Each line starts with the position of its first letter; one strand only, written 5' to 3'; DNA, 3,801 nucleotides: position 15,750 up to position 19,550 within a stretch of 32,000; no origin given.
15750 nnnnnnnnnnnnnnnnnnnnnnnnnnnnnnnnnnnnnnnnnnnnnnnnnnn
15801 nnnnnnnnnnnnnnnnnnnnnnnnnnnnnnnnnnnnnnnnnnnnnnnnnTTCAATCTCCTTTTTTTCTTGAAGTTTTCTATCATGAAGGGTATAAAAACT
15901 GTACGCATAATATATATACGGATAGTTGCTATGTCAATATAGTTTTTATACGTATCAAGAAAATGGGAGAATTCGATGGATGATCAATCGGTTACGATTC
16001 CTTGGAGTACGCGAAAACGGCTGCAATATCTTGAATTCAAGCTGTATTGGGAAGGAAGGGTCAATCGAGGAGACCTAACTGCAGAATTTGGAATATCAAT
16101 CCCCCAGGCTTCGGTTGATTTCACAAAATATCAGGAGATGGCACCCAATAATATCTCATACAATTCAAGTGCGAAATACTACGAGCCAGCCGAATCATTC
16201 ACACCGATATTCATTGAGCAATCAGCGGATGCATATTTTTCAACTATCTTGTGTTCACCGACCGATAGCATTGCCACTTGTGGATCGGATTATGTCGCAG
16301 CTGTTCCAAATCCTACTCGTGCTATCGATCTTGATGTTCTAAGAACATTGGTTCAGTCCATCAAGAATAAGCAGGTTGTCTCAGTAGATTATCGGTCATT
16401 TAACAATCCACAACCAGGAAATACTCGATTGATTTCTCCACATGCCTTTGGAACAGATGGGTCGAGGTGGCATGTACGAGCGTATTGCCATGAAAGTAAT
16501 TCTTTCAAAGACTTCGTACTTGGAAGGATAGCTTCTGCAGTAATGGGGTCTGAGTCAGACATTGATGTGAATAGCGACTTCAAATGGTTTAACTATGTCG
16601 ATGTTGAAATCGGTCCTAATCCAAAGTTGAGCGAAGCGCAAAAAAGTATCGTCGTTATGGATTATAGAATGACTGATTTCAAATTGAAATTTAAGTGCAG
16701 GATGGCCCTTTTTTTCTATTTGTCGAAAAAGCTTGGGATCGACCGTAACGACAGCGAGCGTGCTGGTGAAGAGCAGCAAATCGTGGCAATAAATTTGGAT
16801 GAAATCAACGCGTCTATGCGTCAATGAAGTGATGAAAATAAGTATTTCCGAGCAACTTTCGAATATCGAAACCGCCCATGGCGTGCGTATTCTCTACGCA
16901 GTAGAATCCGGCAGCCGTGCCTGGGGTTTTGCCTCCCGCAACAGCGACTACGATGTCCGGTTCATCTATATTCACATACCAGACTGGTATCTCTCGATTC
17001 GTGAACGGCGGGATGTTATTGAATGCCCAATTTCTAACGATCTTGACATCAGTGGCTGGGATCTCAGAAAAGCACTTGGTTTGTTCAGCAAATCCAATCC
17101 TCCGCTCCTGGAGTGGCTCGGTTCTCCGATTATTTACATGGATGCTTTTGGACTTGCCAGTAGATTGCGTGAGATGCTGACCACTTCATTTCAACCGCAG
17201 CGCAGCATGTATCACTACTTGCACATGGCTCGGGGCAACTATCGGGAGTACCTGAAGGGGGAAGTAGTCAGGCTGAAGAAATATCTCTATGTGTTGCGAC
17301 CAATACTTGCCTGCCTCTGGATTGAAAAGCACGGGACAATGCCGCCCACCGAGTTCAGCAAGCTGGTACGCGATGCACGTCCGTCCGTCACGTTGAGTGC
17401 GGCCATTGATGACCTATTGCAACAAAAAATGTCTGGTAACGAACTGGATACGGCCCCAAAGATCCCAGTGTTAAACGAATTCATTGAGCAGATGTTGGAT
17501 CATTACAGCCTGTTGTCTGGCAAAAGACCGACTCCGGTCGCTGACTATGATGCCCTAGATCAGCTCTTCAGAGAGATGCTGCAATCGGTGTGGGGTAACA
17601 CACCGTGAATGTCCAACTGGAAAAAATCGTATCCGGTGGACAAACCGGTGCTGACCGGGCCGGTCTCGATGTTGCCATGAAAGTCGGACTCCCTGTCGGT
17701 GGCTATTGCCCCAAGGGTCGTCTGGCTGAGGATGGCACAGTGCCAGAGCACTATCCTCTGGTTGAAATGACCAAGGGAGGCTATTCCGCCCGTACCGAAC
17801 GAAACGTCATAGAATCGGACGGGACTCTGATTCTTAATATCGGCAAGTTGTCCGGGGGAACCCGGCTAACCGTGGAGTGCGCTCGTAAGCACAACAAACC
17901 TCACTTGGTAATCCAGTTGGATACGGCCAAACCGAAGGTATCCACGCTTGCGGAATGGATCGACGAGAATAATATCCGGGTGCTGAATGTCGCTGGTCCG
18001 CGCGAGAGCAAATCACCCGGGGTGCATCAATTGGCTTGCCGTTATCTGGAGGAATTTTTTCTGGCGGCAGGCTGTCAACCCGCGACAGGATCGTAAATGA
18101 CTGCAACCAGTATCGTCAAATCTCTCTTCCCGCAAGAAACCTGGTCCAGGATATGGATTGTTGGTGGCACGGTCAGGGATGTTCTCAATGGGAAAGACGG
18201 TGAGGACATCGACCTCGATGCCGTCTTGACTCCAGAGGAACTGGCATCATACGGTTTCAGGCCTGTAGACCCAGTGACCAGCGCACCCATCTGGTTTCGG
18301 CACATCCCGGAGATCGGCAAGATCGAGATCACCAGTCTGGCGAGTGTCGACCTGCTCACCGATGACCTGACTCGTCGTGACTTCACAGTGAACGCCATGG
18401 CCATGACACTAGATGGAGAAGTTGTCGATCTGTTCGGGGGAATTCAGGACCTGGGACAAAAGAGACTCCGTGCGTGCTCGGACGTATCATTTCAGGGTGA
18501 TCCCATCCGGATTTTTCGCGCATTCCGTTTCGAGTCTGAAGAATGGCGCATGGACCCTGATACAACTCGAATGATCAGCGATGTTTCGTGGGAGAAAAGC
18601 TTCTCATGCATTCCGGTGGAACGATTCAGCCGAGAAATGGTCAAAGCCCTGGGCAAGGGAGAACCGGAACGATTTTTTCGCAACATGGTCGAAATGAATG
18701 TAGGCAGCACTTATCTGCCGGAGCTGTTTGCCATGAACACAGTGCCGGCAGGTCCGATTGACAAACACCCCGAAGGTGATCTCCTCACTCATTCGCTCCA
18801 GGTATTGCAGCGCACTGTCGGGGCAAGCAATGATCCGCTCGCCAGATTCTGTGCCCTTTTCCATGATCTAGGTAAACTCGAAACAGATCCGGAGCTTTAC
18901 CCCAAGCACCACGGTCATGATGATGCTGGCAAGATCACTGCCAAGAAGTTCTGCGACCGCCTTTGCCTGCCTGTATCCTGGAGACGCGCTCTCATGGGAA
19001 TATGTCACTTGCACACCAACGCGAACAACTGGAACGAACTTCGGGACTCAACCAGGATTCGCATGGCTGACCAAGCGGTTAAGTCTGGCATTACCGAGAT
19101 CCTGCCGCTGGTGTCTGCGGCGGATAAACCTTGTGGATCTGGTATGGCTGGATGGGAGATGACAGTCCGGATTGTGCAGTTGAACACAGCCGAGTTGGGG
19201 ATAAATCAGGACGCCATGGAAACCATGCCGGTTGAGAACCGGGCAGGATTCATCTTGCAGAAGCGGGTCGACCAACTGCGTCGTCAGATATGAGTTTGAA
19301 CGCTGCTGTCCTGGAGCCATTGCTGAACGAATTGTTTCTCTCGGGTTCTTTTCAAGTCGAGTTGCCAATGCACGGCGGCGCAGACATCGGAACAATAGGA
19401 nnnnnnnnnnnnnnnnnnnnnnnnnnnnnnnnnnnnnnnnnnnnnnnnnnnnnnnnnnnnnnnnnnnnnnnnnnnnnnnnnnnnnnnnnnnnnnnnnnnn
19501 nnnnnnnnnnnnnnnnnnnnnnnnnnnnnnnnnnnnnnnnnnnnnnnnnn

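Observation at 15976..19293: WYL regulator followed by coupled RlaP-like NTase, cpYpsA SLOG and a cargo CCA-adding/HD enzyme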

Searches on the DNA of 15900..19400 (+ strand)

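Call 6: search_dna_similar(query=window:15900-19400:+, collection=ecoli_genomes, mode=near, max_rows=15)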
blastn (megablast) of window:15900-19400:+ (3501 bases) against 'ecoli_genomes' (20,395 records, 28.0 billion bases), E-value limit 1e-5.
No match.

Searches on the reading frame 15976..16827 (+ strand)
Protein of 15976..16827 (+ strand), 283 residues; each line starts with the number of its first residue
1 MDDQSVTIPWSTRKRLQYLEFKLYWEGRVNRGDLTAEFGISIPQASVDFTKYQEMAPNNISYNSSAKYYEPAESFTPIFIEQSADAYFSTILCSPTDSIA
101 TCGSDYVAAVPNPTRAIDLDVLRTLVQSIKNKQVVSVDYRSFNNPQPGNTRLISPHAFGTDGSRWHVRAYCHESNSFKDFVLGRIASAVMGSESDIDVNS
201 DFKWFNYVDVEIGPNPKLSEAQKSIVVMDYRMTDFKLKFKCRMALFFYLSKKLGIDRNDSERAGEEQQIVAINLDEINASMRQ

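Call 3: search_protein_families(library=pfam, proteins=[window:15976-16827:+], max_evalue=0.01)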
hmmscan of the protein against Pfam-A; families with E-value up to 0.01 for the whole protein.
window:15976-16827:+ (283 aa): 1 family
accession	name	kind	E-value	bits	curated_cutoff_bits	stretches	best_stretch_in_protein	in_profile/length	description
PF13280.12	WYL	-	2e-12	47.4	21.8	1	120-188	1-68/70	WYL domain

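Call 4: search_protein_families(library=padloc, proteins=[window:15976-16827:+], max_evalue=0.01)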
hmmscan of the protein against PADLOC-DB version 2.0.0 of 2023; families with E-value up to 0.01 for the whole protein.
window:15976-16827:+ (283 aa): 2 families
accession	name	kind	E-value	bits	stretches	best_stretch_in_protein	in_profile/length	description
PDLC01457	WYL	-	4.3e-16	57.2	1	107-201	112-203/229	"CAS-I,CAS-II,CAS-III,CAS-IV,CAS-V,CAS-VI; associated_signaling"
PDLC01652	WYL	-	2.3e-10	39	1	118-207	16-89/162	"CAS-I,CAS-II,CAS-III,CAS-IV,CAS-V,CAS-VI; associated_signaling"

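Call 5: search_protein_families(library=ncbifam, proteins=[window:15976-16827:+], max_evalue=0.01)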
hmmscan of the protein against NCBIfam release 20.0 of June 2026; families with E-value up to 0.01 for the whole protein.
window:15976-16827:+ (283 aa): 0 families

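Call 52: search_solved_structures(query=window:15976-16827:+, max_evalue=0.01, show_alignments=1)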
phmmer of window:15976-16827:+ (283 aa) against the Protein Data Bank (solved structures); distinct sequences matched with E-value up to 0.01: 5.
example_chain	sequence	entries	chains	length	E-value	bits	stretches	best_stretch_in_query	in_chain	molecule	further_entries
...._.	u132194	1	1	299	6.7e-55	189.4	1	9-278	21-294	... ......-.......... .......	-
7tb6_A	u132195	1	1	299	3.8e-49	170.5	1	6-282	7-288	S. maltophilia CapW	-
9c5g_A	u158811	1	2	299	5.3e-48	166.8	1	8-278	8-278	CapW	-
7t8k_A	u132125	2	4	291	3.4e-40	141.2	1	15-251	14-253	BrxR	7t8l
7qfz_A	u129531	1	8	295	3.7e-30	108.3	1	11-268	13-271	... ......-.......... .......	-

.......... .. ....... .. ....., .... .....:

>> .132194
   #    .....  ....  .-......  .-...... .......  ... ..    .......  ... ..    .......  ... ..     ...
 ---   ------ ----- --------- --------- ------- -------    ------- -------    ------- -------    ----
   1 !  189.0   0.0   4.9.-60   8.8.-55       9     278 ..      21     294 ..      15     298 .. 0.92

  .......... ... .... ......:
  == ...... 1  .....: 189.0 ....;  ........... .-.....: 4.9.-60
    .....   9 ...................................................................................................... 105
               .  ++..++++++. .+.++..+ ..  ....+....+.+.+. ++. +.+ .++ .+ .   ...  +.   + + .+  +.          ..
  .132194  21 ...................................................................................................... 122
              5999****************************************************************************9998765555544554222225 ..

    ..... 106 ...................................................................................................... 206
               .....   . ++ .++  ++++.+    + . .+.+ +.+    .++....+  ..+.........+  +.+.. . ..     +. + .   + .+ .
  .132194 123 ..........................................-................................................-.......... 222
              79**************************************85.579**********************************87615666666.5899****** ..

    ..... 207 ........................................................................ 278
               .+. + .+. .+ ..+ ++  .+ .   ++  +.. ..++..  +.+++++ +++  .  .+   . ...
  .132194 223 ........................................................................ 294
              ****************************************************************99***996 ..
